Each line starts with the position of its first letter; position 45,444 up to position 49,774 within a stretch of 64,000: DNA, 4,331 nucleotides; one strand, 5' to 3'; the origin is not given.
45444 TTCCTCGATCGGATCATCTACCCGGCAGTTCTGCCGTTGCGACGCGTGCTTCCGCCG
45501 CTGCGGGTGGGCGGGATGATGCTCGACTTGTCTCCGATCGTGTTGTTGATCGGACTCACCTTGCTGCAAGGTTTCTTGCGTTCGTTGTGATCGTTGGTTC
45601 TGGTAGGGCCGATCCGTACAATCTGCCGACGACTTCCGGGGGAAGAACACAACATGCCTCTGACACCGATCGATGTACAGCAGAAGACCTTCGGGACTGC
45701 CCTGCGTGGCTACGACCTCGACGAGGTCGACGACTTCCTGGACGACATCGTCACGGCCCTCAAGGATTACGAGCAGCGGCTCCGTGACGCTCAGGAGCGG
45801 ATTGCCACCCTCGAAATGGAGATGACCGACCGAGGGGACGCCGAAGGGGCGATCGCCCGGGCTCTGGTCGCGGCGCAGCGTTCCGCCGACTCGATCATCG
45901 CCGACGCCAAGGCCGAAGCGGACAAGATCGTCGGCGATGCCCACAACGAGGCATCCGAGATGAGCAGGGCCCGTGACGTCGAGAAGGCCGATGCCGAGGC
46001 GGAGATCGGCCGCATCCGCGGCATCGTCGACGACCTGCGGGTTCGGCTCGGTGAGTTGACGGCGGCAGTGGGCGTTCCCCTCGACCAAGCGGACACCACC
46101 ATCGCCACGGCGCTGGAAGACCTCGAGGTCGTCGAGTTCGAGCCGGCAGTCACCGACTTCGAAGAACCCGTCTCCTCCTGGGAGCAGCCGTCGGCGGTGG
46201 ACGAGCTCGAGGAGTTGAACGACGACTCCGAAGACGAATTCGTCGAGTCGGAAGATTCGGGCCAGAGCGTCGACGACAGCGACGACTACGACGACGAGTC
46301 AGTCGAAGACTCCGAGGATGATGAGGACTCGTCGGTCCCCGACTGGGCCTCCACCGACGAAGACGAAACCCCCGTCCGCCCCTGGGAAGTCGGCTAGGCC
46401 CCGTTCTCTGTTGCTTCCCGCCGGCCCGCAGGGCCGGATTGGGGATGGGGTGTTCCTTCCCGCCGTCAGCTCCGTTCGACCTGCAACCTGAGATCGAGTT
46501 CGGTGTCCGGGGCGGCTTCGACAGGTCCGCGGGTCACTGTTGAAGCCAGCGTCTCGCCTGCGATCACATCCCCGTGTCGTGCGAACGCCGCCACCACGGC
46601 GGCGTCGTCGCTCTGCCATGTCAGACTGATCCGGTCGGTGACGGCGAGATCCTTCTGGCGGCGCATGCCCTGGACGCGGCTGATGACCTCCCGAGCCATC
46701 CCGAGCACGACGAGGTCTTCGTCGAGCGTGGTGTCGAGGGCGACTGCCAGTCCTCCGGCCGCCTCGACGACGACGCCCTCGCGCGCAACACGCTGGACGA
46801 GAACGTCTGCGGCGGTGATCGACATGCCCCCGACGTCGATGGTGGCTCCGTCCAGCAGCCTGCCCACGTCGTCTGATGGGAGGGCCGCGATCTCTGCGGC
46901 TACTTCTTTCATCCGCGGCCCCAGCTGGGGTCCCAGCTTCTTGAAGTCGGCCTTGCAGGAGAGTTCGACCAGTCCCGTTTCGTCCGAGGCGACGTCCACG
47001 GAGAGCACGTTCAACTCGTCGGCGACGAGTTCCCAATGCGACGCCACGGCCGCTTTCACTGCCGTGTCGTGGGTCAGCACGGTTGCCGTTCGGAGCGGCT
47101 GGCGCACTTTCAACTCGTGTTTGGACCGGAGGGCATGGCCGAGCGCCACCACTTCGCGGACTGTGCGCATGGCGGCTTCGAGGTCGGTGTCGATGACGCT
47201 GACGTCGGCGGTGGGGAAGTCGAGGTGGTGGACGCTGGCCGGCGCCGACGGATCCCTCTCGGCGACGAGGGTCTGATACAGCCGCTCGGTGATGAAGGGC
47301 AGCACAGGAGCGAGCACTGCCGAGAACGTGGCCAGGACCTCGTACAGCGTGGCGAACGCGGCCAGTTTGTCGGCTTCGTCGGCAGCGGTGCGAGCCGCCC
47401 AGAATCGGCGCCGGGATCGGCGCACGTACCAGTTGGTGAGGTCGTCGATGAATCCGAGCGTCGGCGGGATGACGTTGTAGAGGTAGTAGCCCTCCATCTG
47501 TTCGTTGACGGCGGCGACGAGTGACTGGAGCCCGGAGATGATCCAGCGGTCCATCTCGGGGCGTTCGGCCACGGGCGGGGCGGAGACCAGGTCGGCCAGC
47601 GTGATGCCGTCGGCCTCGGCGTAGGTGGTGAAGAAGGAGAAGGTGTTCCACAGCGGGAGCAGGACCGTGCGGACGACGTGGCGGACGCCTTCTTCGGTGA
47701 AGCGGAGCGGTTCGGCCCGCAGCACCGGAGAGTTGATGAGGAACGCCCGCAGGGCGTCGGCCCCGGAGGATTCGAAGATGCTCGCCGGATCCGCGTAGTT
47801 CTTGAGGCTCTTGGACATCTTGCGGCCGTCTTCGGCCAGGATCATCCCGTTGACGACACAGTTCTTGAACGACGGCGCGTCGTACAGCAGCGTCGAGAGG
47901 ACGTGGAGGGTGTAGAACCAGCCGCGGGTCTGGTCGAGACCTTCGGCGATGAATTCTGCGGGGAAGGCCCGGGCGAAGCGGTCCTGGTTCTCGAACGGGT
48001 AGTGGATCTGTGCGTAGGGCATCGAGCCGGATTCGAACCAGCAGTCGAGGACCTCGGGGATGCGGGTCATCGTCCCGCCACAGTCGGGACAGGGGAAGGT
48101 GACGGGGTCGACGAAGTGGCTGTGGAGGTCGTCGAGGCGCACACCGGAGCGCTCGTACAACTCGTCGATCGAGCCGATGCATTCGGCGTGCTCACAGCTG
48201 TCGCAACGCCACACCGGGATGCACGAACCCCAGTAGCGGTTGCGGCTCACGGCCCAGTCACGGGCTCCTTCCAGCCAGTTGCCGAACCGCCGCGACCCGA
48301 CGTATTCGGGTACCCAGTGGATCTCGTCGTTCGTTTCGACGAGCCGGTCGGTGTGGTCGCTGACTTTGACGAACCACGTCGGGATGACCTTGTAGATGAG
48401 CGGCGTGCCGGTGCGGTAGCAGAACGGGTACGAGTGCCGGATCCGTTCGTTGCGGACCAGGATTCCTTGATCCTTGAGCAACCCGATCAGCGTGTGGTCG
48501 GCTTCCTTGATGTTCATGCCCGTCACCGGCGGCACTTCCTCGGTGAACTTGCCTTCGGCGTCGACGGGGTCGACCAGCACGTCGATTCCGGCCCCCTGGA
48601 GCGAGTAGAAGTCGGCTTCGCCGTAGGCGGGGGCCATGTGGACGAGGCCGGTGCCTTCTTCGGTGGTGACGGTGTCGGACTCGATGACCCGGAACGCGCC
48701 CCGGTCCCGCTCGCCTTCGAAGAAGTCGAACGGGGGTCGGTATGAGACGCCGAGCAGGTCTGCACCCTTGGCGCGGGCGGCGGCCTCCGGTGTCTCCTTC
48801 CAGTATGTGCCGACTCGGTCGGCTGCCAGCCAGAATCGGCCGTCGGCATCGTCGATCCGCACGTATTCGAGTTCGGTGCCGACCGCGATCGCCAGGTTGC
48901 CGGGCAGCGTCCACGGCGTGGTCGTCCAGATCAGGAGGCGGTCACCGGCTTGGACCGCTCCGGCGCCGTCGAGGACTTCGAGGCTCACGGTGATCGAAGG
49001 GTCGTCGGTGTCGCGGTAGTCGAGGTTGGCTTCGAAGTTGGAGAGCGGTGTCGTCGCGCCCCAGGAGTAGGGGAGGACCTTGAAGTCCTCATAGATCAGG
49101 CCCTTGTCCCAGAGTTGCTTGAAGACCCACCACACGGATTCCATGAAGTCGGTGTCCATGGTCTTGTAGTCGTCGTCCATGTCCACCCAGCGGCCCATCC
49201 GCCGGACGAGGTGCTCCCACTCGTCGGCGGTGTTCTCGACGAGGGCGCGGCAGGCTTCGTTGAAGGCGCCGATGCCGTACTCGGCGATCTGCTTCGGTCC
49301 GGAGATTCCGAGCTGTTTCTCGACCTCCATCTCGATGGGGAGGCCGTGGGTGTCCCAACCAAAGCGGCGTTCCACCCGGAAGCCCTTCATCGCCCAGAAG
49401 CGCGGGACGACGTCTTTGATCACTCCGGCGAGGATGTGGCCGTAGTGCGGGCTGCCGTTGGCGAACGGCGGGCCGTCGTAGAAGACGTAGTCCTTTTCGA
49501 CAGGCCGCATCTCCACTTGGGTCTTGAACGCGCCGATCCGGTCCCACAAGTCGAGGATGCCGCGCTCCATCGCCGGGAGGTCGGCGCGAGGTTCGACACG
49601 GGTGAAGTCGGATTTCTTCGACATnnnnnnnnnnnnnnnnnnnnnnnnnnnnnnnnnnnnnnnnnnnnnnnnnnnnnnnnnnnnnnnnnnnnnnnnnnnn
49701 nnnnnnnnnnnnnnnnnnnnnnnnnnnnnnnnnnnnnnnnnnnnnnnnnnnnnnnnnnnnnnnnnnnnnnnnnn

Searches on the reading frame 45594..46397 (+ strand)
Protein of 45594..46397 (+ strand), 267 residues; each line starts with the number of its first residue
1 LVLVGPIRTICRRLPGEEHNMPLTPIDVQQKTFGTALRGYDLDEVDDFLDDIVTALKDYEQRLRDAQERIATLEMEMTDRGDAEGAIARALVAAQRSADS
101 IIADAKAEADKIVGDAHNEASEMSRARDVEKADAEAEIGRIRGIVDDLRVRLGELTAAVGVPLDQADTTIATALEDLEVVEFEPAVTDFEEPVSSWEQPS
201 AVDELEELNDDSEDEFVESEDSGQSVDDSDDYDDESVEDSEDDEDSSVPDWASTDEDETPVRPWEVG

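Call 61: search_protein_families(library=pfam, proteins=[window:45594-46397:+], max_evalue=0.00001)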
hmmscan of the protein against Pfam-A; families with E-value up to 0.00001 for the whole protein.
window:45594-46397:+ (267 aa): 1 family
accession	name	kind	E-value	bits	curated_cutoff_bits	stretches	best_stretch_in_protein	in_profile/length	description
PF05103.18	DivIVA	-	1.1e-24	87.3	28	1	23-148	1-126/131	DivIVA protein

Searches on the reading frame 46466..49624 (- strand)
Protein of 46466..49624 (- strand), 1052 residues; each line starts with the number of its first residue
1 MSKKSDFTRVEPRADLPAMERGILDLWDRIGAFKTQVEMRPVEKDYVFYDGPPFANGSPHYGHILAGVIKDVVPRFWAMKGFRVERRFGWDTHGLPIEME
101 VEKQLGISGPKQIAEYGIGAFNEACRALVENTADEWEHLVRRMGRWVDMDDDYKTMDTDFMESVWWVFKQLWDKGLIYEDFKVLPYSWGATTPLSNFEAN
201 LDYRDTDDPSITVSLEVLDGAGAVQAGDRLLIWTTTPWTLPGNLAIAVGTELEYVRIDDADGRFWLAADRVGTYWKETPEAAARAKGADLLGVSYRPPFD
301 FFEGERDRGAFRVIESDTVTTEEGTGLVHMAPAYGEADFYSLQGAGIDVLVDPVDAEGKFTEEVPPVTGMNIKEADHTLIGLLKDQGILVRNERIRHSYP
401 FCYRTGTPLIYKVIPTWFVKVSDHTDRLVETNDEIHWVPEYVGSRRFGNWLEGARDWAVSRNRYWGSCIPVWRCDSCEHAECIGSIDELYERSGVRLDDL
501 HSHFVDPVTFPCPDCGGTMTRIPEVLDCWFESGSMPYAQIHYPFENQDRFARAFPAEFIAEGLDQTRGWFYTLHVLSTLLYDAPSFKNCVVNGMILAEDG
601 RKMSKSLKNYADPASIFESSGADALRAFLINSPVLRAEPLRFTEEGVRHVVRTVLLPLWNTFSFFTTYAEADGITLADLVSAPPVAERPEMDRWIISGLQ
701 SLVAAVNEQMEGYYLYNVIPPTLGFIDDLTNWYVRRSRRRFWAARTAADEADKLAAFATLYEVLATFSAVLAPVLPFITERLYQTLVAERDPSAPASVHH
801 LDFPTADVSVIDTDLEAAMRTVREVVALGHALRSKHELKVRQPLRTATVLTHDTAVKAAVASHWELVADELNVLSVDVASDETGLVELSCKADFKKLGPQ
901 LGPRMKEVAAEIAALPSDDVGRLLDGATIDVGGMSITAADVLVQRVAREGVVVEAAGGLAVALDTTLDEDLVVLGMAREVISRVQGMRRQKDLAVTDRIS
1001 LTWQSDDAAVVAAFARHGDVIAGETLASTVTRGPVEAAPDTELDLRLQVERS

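Call 61: search_protein_families(library=pfam, proteins=[window:46466-49624:-], max_evalue=0.00001)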
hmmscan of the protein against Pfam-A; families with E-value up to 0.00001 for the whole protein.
window:46466-49624:- (1052 aa): 4 families
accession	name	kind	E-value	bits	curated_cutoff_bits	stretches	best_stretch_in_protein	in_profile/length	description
PF00133.28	tRNA-synt_1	-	5.7e-138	460.6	22.7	1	23-638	2-411/414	tRNA synthetases class I (I, L, M and V)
PF19302.4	DUF5915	-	1.3e-43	149.3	27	1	865-1033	2-173/195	Domain of unknown function (DUF5915)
PF08264.19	Anticodon_1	-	1.1e-26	93.9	25.1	1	692-846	1-146/148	Anticodon-binding domain of tRNA ligase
PF09334.17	tRNA-synt_1g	-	2.3e-13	50.1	20.1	1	53-110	8-64/391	tRNA synthetases class I (M)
